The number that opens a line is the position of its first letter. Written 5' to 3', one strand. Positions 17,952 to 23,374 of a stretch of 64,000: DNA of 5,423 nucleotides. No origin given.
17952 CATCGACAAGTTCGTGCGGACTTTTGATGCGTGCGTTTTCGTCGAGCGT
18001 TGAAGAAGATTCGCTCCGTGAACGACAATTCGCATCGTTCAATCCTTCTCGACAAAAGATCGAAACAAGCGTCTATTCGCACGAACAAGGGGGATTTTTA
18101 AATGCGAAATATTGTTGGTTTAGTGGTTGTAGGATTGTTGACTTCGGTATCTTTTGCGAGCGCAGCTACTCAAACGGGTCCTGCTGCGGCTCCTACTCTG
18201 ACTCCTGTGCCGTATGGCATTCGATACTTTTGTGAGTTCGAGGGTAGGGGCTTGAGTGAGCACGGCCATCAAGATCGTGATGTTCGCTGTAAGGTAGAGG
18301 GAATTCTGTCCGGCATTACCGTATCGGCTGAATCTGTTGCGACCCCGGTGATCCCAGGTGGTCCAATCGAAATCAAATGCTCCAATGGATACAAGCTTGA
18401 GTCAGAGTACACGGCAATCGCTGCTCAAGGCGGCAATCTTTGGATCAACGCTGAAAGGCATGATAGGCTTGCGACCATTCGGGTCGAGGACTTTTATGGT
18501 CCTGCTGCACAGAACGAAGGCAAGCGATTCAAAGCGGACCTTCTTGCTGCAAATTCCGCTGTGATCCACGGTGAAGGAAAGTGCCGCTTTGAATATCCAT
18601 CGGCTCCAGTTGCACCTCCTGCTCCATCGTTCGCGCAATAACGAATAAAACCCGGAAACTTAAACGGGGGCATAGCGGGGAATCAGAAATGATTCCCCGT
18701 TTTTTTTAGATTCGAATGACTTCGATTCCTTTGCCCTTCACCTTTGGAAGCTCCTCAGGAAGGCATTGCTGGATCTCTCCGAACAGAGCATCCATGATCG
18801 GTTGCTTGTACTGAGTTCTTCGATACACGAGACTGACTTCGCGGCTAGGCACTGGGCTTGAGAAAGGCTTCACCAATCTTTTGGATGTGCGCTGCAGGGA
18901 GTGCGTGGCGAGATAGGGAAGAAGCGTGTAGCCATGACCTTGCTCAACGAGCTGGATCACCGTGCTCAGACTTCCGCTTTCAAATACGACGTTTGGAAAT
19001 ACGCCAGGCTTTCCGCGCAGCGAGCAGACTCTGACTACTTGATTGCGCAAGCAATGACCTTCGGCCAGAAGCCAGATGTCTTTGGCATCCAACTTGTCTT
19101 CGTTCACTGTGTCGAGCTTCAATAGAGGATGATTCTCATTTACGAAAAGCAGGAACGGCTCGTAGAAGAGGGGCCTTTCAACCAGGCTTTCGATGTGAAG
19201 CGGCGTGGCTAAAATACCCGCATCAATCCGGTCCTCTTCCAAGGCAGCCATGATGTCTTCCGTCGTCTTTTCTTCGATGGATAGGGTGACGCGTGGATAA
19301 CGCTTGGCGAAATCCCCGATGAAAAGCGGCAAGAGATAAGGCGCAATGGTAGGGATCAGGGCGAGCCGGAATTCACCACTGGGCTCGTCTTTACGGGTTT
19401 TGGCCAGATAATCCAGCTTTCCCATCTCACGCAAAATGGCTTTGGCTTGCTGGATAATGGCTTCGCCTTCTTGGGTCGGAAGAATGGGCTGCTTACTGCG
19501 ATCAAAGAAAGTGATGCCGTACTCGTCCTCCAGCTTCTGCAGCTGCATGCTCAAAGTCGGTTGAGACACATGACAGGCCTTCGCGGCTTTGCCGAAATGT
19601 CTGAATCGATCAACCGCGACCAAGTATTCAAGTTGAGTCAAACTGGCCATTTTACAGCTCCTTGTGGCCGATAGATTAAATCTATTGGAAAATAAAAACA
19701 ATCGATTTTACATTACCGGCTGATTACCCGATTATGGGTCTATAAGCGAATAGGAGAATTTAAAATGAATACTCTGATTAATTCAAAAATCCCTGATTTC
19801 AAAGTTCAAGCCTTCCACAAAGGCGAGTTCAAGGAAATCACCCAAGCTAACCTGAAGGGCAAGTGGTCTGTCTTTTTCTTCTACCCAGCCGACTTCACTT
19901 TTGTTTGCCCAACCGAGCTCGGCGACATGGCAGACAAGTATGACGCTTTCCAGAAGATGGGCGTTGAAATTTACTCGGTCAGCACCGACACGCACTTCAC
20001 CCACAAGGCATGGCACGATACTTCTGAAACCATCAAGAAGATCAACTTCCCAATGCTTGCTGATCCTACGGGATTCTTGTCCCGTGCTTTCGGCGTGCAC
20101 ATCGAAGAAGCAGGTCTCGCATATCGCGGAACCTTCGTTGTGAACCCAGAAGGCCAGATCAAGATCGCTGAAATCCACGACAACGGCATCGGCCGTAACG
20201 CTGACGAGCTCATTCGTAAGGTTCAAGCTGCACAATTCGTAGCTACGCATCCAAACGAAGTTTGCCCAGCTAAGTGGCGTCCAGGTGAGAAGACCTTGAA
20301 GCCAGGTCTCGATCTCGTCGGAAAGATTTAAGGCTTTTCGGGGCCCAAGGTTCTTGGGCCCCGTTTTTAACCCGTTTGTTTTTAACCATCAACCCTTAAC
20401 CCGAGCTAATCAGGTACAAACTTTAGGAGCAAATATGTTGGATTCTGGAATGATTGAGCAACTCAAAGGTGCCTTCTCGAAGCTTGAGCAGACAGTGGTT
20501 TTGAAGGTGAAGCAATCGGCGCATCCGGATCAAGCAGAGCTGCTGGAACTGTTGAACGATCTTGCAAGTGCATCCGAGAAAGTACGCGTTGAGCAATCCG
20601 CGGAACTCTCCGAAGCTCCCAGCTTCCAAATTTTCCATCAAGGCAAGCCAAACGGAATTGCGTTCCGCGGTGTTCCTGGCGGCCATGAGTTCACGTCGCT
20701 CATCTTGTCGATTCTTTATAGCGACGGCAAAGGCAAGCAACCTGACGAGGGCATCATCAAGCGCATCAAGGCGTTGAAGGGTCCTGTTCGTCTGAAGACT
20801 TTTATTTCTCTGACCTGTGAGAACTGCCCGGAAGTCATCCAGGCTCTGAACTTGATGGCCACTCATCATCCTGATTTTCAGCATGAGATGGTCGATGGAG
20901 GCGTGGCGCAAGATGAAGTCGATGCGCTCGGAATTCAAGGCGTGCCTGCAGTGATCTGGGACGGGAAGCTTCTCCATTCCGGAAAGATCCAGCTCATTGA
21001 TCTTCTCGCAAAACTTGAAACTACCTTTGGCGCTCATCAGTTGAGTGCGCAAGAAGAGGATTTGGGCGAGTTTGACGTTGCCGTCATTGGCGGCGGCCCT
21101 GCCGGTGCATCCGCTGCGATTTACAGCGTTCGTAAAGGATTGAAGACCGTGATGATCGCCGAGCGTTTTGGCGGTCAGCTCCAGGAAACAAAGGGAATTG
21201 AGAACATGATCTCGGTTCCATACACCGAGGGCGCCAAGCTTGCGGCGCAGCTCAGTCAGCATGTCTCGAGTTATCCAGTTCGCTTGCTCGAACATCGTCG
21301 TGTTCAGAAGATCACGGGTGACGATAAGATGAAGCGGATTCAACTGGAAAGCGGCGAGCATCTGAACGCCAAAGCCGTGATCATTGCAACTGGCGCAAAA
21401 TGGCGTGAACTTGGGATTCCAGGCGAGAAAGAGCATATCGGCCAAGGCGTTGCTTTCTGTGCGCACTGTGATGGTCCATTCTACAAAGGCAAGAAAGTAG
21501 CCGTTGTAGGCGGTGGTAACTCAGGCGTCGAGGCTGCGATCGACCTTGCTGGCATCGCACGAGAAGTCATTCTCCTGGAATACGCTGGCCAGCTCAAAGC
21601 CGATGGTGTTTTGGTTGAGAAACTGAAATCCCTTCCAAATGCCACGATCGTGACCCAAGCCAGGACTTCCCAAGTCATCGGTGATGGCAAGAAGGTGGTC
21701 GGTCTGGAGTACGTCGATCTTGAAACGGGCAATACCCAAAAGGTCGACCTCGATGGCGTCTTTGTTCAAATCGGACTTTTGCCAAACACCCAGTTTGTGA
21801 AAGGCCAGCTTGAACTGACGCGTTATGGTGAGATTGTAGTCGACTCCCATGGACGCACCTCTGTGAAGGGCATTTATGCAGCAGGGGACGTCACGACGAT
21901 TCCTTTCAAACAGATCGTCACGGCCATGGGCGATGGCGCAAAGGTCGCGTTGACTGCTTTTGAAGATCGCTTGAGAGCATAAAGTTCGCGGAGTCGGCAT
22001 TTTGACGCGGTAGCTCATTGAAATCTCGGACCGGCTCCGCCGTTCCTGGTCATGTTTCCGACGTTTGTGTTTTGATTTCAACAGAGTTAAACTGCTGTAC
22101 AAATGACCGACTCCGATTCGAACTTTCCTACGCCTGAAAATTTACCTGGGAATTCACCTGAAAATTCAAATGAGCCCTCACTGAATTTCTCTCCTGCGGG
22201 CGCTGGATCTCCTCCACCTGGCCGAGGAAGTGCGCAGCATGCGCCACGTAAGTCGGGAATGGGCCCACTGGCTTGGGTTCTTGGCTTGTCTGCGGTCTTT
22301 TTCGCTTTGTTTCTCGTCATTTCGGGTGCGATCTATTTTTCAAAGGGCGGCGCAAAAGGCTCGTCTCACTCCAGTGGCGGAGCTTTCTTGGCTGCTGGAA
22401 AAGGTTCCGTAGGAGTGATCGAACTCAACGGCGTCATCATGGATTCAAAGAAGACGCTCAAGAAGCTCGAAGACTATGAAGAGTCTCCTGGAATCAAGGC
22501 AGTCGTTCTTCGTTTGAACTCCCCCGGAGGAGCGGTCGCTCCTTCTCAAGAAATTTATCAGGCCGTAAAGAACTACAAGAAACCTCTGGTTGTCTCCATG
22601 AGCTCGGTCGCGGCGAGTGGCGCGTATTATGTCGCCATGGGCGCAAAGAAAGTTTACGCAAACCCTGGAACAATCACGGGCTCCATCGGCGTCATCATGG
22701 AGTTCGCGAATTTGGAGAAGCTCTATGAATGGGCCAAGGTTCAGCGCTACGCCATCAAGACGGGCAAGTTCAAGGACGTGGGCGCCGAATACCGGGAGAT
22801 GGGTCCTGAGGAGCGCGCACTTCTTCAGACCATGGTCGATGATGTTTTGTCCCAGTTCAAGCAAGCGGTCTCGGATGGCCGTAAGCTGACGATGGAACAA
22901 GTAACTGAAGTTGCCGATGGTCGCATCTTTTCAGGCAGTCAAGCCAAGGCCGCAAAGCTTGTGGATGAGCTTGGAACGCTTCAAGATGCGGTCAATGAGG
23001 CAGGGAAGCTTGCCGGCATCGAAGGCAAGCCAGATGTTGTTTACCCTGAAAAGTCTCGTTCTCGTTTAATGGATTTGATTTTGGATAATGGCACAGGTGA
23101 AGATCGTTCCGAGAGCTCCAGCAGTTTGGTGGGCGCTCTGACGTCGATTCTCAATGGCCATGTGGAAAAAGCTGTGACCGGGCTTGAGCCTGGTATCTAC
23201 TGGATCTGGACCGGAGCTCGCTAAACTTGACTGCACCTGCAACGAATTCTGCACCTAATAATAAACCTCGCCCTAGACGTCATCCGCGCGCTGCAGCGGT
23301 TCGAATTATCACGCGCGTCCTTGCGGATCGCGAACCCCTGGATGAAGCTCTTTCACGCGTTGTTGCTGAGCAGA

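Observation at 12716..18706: Effector-like island: four consecutive signal-peptide proteins, two with eukaryote-type enzymatic domains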

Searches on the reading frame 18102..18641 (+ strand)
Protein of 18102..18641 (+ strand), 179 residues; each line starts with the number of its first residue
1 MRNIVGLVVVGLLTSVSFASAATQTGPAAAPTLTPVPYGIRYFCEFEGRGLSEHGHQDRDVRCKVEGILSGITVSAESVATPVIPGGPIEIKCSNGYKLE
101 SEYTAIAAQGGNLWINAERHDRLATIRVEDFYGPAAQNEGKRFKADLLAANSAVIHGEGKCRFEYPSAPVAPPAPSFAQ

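Call 3: search_protein_families(library=pfam, proteins=[window:18102-18641:+], max_evalue=0.1)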
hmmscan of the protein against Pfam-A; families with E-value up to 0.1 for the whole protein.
window:18102-18641:+ (179 aa): 0 families

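Call 4: search_protein_families(library=ncbifam, proteins=[window:18102-18641:+], max_evalue=0.1)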
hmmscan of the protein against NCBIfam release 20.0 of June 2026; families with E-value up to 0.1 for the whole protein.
window:18102-18641:+ (179 aa): 0 families
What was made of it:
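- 18102..18641 (+): Gene D, 179 aa: exported 4-Cys protein and clade-specific partner of C. No Pfam or NCBIfam hit (calls 3, 4).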

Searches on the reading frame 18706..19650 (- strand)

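Call 81: search_protein_families(library=ncbifam, proteins=[window:18706-19650:-], max_evalue=0.00001)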
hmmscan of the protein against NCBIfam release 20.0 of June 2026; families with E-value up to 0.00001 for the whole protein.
window:18706-19650:- (314 aa): 48 families (the best 25 are shown)
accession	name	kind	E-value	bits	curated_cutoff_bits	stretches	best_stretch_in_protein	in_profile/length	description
NF008361.0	PRK11151.1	equivalog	1.9e-67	227.7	329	1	5-298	4-294/305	DNA-binding transcriptional regulator OxyR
NF008416.0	PRK11242.1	equivalog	1.9e-54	185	277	1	4-289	3-283/300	transcriptional regulator CynR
NF050018.1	StrsTransRegOxyRFcella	equivalog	2.8e-48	164.9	500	1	6-289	5-281/289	oxidative stress transcriptional regulator OxyR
NF047520.1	trans_act_CidR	equivalog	3.1e-41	141.5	415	1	4-283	3-278/292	cidABC operon transcriptional activator CidR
NF040786.1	LysR_Sec_metab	equivalog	9.1e-39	133.2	250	1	4-294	3-295/298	selenium metabolism-associated LysR family transcriptional regulator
NF045775.1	acetoin_reg_AlsR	exception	1.3e-37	129.9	430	1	4-253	3-251/290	acetoin biosynthesis transcriptional regulator AlsR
NF053705.1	TransRegGltCGpos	equivalog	6e-37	127.5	350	1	4-290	3-286/300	glutamate biosynthesis transcriptional regulator GltC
TIGR03339.1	phn_lysR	subfamily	1e-32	113.5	341.1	1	7-247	2-236/279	aminoethylphosphonate catabolism associated LysR family transcriptional regulator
NF007385.0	PRK09906.1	equivalog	7.6e-32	110.6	356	1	4-287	3-282/296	DNA-binding transcriptional regulator HcaR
NF009327.0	PRK12684.1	subfamily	1.8e-29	103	402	1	4-250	3-249/313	CysB family HTH-type transcriptional regulator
NF009326.0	PRK12681.1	equivalog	3.5e-26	92.4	436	1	4-251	3-250/324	HTH-type transcriptional regulator CysB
NF007439.0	PRK09986.1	equivalog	5e-26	91.8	290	1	4-245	9-250/296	LysR family transcriptional regulator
NF008722.0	PRK11716.1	equivalog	3.9e-24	85.2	246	1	5-293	4-290/293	HTH-type transcriptional activator IlvY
NF047711.1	PutUtilRegPtrR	equivalog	4.6e-24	85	400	1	4-283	3-273/283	putrescine utilization regulator PtrR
NF040889.1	trans_reg_YeiE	equivalog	1.5e-23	83.5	480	1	3-216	4-211/288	DNA-binding transcriptional regulator YeiE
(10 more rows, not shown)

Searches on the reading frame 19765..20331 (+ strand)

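Call 81: search_protein_families(library=ncbifam, proteins=[window:19765-20331:+], max_evalue=0.00001)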
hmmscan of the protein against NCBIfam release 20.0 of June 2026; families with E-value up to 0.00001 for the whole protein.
window:19765-20331:+ (188 aa): 11 families
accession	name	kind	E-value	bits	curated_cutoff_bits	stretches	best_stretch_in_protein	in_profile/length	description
TIGR03137.1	AhpC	equivalog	5.8e-100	332.7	272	1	3-188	2-187/187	alkyl hydroperoxide reductase subunit C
NF040737.1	peroxi_PrxU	equivalog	5.7e-61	206.2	270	1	5-188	38-225/233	thioredoxin-dependent peroxiredoxin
NF011576.0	PRK15000.1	subfamily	3.9e-37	127.9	301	1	4-185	3-189/200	peroxiredoxin C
NF009669.0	PRK13190.1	equivalog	6.6e-35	120.2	261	1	4-180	4-177/203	putative peroxiredoxin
NF009668.0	PRK13189.1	equivalog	1.3e-32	112.8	211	1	3-175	10-181/224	peroxiredoxin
NF009670.0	PRK13191.1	equivalog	9e-29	100.5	374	1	4-173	8-176/215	putative peroxiredoxin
NF010122.0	PRK13599.1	equivalog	2.8e-22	79.2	456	1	6-171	10-174/220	peroxiredoxin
NF006960.0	PRK09437.1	equivalog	5e-10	39.5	140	1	7-133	8-133/156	thioredoxin-dependent thiol peroxidase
NF053650.1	PerredPrxQDein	equivalog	1e-09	38.5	260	1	10-135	2-125/148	thioredoxin-dependent peroxiredoxin PrxQ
NF001808.0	PRK00522.1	equivalog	2.1e-08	33.8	123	1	7-140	22-151/167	thiol peroxidase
NF002854.0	PRK03147.1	subfamily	8.5e-08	32.3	170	1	6-133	39-153/176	thiol-disulfide oxidoreductase ResA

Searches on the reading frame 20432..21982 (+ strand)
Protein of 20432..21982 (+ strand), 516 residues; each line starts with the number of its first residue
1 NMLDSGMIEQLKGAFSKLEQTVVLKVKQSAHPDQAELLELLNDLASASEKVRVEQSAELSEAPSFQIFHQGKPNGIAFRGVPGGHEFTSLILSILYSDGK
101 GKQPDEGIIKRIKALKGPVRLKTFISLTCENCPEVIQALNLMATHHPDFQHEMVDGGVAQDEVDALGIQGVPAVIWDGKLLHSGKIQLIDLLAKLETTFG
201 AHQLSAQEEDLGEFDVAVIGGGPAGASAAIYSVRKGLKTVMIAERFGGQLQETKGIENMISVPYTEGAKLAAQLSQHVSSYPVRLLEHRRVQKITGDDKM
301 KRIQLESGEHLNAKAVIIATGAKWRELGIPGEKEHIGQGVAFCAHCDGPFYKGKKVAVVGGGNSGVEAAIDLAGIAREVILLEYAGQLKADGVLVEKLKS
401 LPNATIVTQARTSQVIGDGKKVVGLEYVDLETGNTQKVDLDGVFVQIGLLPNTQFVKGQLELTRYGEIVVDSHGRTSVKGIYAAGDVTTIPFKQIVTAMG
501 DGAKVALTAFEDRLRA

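Call 81: search_protein_families(library=ncbifam, proteins=[window:20432-21982:+], max_evalue=0.00001)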
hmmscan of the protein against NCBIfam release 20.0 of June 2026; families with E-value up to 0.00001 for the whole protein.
window:20432-21982:+ (516 aa): 66 families (the best 25 are shown)
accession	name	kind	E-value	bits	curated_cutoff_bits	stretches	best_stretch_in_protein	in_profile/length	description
TIGR03140.1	AhpF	equivalog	2.2e-226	752.4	502.9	1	2-515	1-514/515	alkyl hydroperoxide reductase subunit F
TIGR03143.1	AhpF_homolog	hypoth_equivalog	1.8e-90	304.1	687.65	2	214-508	5-303/555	putative alkyl hydroperoxide reductase F subunit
TIGR01292.1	TRX_reduct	equivalog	1.8e-83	279.8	343.45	1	215-509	2-296/300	thioredoxin-disulfide reductase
NF007614.0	PRK10262.1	equivalog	9.2e-51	172.9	644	1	217-509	10-310/321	thioredoxin-disulfide reductase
TIGR02187.2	PDO_seleno_TRX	equivalog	2.7e-22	79.1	185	1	8-195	5-206/209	protein disulfide oxidoreductase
TIGR01350.1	lipoamide_DH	equivalog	4.6e-22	78.4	408.8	1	283-489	96-310/461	dihydrolipoyl dehydrogenase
TIGR02053.1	MerA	equivalog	6.2e-20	71.6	454.45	1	300-510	116-329/465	mercury(II) reductase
TIGR04018.1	Bthiol_YpdA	hypoth_equivalog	1.1e-18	67.2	339.9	1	281-488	83-289/316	YpdA family putative bacillithiol disulfide reductase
NF003585.0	PRK05249.1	equivalog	3.9e-16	58.7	465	1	353-510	176-334/464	Si-specific NAD(P)(+) transhydrogenase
NF009409.0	PRK12770.1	subfamily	6.9e-16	58.2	343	1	211-506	16-343/360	putative glutamate synthase subunit beta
NF046103.1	NOXase_Strep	equivalog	7.9e-16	58.1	600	1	354-490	148-283/442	H2O-forming NADH oxidase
NF007123.0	PRK09564.1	equivalog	1.3e-15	57.1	458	1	354-496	150-290/444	CoA-disulfide reductase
NF004776.0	PRK06116.1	equivalog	3.1e-15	56.1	480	1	284-511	101-327/450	glutathione-disulfide reductase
NF003437.0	PRK04965.1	equivalog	7.2e-15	54.9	392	1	346-490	134-277/378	NADH:flavorubredoxin reductase NorW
TIGR01316.1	gltA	equivalog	7.2e-15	54.7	471.75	1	206-506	126-442/449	NADPH-dependent glutamate synthase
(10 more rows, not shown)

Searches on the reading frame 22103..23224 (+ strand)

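Call 81: search_protein_families(library=ncbifam, proteins=[window:22103-23224:+], max_evalue=0.00001)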
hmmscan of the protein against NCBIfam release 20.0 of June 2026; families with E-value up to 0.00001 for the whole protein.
window:22103-23224:+ (373 aa): 6 families
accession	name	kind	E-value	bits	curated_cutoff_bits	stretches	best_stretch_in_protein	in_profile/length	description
TIGR00706.1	SppA_dom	equivalog_domain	2.3e-71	239.7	155.45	1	104-305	3-208/208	signal peptide peptidase SppA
TIGR00705.1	SppA_67K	equivalog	3.3e-54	184.2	311.45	1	102-333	312-553/590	signal peptide peptidase SppA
NF008195.0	PRK10949.1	equivalog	1.9e-40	138.7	746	1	100-333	325-567/618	signal peptide peptidase SppA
NF008745.0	PRK11778.1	equivalog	7.3e-25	87.8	259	1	133-300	132-300/345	protease SohB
NF045542.1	Clp_rel_HeadMat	equivalog_domain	3.7e-10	40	120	1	115-188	20-91/165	head maturation protease, ClpP-related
NF045540.1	scaf_prot_MCP1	exception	3.6e-06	26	475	1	121-185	19-84/652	ClpP-like prohead protease/major capsid protein fusion protein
